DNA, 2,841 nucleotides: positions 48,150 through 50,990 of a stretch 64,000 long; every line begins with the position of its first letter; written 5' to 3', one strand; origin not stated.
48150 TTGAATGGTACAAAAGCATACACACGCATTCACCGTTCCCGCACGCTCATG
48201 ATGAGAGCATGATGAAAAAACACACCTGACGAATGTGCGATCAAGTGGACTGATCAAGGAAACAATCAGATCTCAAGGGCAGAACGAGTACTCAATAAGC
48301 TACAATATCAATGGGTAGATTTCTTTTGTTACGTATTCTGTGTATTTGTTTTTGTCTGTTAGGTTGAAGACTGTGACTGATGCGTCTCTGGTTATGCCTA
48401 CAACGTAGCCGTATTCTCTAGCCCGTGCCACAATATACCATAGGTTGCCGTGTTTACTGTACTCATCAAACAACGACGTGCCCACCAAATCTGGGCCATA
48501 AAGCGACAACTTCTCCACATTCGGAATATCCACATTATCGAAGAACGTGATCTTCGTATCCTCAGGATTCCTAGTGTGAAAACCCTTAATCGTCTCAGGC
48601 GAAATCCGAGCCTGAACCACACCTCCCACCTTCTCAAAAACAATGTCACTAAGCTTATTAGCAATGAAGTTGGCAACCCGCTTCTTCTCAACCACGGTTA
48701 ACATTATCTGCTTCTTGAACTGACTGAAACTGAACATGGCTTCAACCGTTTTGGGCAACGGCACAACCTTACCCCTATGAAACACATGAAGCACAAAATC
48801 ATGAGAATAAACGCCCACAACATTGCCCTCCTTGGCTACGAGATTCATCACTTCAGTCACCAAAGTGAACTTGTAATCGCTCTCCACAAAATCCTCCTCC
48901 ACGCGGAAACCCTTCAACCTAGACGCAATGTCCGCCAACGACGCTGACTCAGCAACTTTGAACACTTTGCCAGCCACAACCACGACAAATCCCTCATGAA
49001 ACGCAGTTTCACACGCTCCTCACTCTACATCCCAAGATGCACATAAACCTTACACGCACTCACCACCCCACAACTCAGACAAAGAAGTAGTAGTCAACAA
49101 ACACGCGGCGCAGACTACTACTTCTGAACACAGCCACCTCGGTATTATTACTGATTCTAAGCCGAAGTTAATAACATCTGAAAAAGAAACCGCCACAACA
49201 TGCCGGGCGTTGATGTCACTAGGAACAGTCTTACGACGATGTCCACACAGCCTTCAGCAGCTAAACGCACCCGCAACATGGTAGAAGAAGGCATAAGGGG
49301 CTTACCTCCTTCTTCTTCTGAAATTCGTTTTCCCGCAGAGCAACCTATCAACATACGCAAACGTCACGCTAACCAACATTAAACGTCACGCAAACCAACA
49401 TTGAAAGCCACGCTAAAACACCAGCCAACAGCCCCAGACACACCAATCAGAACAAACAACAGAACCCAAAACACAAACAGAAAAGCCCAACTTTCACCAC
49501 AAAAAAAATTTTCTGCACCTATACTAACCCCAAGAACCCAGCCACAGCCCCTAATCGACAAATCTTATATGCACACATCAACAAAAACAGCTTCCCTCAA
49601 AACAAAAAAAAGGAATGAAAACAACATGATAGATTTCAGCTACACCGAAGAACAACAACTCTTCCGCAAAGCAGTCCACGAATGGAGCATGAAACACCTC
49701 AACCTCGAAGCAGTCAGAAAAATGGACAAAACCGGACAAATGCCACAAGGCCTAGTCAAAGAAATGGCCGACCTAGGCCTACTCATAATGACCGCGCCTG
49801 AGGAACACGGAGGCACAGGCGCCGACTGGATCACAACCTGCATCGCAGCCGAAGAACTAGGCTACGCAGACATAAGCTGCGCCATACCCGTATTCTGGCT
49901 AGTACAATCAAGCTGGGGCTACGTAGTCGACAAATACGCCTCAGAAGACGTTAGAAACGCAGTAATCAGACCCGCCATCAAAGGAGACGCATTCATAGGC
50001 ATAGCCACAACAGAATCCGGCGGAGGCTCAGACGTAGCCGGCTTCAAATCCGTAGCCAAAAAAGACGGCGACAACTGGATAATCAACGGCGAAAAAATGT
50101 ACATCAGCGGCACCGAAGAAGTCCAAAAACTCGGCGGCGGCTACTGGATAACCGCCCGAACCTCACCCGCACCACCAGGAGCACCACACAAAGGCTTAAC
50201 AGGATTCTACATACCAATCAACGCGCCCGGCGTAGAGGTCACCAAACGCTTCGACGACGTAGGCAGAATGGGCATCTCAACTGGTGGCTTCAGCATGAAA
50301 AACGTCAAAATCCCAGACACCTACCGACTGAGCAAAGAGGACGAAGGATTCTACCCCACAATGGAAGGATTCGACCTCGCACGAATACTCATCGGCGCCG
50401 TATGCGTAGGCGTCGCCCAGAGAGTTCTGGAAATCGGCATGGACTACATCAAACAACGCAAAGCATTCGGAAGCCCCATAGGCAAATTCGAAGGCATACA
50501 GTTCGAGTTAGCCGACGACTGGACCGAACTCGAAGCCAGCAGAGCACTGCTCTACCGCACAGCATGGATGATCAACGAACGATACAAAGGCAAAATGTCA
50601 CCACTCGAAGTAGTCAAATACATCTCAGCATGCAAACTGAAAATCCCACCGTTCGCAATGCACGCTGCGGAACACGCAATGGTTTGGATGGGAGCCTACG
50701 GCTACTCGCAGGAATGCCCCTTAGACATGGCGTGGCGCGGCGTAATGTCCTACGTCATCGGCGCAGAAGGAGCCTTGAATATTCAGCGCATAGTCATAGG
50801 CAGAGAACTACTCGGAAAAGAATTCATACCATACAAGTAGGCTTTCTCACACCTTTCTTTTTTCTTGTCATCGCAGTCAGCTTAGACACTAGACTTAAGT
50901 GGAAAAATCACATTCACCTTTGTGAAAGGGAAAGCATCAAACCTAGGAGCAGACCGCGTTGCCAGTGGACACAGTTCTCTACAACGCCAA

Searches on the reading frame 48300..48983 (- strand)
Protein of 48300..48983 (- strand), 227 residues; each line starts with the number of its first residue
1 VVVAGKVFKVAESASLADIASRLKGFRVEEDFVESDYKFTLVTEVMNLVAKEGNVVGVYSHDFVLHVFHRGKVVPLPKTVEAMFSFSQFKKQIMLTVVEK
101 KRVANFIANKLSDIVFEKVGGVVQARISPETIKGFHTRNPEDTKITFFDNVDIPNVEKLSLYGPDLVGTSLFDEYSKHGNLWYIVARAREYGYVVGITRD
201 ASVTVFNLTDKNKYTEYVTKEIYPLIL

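Call 13: search_protein_families(library=pfam, proteins=[window:48300-48983:-], max_evalue=0.01)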
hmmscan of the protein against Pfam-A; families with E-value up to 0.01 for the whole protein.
window:48300-48983:- (227 aa): 0 families

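Call 17: find_encoding_contigs(protein=window:48300-48983:-, flank=10000, max_places=10)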
Protein window:48300-48983:- (227 aa): 6 contigs read that carry it; 5 places shown.
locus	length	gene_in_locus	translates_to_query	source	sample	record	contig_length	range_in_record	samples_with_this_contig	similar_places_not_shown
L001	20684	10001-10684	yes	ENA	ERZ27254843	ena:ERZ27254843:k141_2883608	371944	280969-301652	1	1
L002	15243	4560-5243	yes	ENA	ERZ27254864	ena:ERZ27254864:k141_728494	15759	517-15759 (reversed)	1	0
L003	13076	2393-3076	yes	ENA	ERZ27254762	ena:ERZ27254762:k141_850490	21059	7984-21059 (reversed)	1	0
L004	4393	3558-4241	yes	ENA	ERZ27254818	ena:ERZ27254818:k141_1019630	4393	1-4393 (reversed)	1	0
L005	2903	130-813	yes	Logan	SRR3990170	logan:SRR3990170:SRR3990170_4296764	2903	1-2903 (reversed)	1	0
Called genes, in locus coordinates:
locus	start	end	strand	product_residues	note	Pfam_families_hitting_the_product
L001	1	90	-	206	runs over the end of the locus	PF01966:HD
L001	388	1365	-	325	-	PF01012:ETF, PF00766:ETF_alpha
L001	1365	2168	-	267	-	PF01012:ETF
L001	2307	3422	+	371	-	PF03321:GH3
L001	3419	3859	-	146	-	-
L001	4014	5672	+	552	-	PF00118:Cpn60_TCP1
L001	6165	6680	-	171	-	PF01927:Mut7-C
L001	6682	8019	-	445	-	PF07969:Amidohydro_3 (weak), PF01979:Amidohydro_1, PF12890:DHOase, PF07969:Amidohydro_3 (weak)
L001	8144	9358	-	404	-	PF02771:Acyl-CoA_dh_N, PF02770:Acyl-CoA_dh_M, PF00441:Acyl-CoA_dh_1, PF08028:Acyl-CoA_dh_2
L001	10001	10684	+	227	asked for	-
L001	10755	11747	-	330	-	PF01073:3Beta_HSD, PF01370:Epimerase, PF02719:Polysacc_synt_2 (faint), PF07993:NAD_binding_4 (faint), PF16363:GDP_Man_Dehyd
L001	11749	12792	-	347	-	PF01370:Epimerase, PF02719:Polysacc_synt_2 (faint), PF04321:RmlD_sub_bind, PF16363:GDP_Man_Dehyd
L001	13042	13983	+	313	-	PF00535:Glycos_transf_2, PF13641:Glyco_tranf_2_3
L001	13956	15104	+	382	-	PF04055:Radical_SAM, PF13186:SPASM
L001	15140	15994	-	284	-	PF04015:DUF362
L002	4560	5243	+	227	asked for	-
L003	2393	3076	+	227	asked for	-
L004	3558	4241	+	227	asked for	-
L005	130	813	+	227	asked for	-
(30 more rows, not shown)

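Call 59: find_homologous_proteins(query=window:48300-48983:-, max_evalue=1e-20)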
Query window:48300-48983:- (227 aa): 1637 proteins with E <= 1e-20 among 1984 candidates; the best 120 are listed.
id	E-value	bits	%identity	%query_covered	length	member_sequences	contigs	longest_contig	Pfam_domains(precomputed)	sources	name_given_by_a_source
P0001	4.8e-143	492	100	100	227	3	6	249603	-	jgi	-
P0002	4.0e-124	430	82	100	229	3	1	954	-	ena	-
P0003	1.5e-123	428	81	100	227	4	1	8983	-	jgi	-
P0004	1.0e-122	425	82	100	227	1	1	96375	-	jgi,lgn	-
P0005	1.8e-122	425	80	100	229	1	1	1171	-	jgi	-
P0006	1.2e-121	422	81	100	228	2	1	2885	-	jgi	-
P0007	1.4e-121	422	80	100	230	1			-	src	-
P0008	4.4e-121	420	80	100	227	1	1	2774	-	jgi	-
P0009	1.5e-120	418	80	100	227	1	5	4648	-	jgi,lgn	-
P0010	1.6e-120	418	80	100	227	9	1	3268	-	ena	-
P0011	3.5e-120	417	79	100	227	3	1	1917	-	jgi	jgi:hypothetical protein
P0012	6.9e-120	416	79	100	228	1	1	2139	-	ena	-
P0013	6.9e-120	416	79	100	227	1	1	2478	-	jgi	-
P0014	9.8e-120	416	79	100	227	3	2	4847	-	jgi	-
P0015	1.0e-119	416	79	100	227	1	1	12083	-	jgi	-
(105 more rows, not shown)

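Call 64: search_protein_families(library=pfam, proteins=[window:48300-48983:-], max_evalue=10)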
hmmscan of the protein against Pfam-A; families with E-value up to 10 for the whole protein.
window:48300-48983:- (227 aa): 0 families

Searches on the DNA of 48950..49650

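Call 55: search_rna_families(source=window, start=48950, end=49650, threshold=evalue, max_evalue=1)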
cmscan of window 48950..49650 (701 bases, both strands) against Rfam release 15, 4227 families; matches with E-value up to 1: 0.
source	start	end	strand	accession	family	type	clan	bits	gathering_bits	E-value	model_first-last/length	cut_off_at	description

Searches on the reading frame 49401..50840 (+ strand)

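Call 13: search_protein_families(library=pfam, proteins=[window:49401-50840:+], max_evalue=0.01)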
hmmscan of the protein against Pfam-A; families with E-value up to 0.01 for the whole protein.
window:49401-50840:+ (479 aa): 4 families
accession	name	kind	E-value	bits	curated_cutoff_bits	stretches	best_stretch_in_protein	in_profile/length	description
PF00441.29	Acyl-CoA_dh_1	-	8.5e-33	114.1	22.4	1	315-471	2-150/150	Acyl-CoA dehydrogenase, C-terminal domain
PF02771.21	Acyl-CoA_dh_N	-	1.1e-23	84.2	22.9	1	82-196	1-113/113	Acyl-CoA dehydrogenase, N-terminal domain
PF02770.24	Acyl-CoA_dh_M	-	4.4e-16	59.3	33.3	1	201-302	2-97/97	Acyl-CoA dehydrogenase, middle domain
PF08028.16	Acyl-CoA_dh_2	-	5.2e-12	46.6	22.7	1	330-448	2-123/134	Acyl-CoA dehydrogenase, C-terminal domain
